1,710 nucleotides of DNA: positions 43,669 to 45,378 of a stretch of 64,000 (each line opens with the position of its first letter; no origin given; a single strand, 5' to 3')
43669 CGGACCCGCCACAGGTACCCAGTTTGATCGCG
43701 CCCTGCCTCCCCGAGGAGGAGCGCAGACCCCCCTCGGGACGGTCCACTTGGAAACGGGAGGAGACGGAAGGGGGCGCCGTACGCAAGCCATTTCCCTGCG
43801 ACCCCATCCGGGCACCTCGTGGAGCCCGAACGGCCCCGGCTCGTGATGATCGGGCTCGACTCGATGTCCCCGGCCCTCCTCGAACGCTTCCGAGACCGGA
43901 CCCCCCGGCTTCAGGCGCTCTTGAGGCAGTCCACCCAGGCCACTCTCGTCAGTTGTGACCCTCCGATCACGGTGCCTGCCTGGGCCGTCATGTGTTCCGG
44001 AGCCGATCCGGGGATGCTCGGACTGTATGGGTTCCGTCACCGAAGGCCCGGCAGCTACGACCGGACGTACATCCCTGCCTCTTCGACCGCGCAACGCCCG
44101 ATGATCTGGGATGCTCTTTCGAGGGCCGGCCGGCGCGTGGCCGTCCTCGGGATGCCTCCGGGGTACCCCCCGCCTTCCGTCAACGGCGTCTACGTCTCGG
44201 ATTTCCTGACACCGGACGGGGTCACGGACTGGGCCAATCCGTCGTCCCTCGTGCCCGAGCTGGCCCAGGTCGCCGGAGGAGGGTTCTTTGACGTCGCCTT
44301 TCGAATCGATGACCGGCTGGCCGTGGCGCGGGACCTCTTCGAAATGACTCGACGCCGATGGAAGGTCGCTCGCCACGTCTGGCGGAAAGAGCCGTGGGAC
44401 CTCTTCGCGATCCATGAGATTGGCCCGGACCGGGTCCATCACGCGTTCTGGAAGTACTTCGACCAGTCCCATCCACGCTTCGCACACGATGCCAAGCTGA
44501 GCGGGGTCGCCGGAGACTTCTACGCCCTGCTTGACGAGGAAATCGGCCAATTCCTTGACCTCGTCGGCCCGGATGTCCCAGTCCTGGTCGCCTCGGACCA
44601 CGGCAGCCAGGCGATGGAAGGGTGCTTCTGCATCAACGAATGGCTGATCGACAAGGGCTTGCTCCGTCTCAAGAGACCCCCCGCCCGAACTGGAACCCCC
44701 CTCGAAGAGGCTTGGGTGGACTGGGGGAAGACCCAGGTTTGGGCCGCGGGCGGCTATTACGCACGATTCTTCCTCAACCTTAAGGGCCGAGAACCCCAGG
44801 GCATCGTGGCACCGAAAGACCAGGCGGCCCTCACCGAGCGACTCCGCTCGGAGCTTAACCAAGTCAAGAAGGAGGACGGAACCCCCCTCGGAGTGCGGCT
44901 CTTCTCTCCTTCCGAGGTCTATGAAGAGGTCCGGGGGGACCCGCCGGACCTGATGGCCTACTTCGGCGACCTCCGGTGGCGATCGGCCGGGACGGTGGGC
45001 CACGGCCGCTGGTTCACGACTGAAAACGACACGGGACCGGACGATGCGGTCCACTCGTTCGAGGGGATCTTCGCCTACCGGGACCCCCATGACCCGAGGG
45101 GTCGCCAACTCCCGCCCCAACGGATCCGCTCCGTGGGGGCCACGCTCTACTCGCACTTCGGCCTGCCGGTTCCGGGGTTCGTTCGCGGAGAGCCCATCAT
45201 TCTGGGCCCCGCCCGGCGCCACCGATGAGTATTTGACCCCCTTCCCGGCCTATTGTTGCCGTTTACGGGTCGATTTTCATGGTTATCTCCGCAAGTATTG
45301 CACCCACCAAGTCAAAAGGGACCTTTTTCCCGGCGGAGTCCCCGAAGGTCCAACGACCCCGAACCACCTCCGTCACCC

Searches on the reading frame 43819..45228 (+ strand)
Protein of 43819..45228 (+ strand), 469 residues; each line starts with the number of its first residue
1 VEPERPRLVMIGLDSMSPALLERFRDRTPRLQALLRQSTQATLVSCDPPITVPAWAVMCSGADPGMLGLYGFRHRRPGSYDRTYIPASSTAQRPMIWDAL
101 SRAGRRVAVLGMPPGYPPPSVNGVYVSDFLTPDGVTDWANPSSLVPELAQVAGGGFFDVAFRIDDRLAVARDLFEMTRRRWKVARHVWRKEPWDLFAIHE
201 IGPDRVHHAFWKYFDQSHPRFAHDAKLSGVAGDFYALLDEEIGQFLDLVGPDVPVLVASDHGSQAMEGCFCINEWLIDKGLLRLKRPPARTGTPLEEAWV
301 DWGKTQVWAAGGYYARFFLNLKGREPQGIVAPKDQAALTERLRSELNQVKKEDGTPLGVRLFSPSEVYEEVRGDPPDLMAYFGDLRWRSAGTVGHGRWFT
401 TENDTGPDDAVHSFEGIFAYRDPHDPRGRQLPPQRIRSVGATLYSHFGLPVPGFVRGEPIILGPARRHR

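Call 12: search_protein_families(library=pfam, proteins=[window:43819-45228:+], max_evalue=0.001)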
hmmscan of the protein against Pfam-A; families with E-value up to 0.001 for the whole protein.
window:43819-45228:+ (469 aa): 1 family
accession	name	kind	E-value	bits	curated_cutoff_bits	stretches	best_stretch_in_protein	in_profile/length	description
PF01663.27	Phosphodiest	-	9.5e-38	131.1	23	1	8-396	1-330/342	Type I phosphodiesterase / nucleotide pyrophosphatase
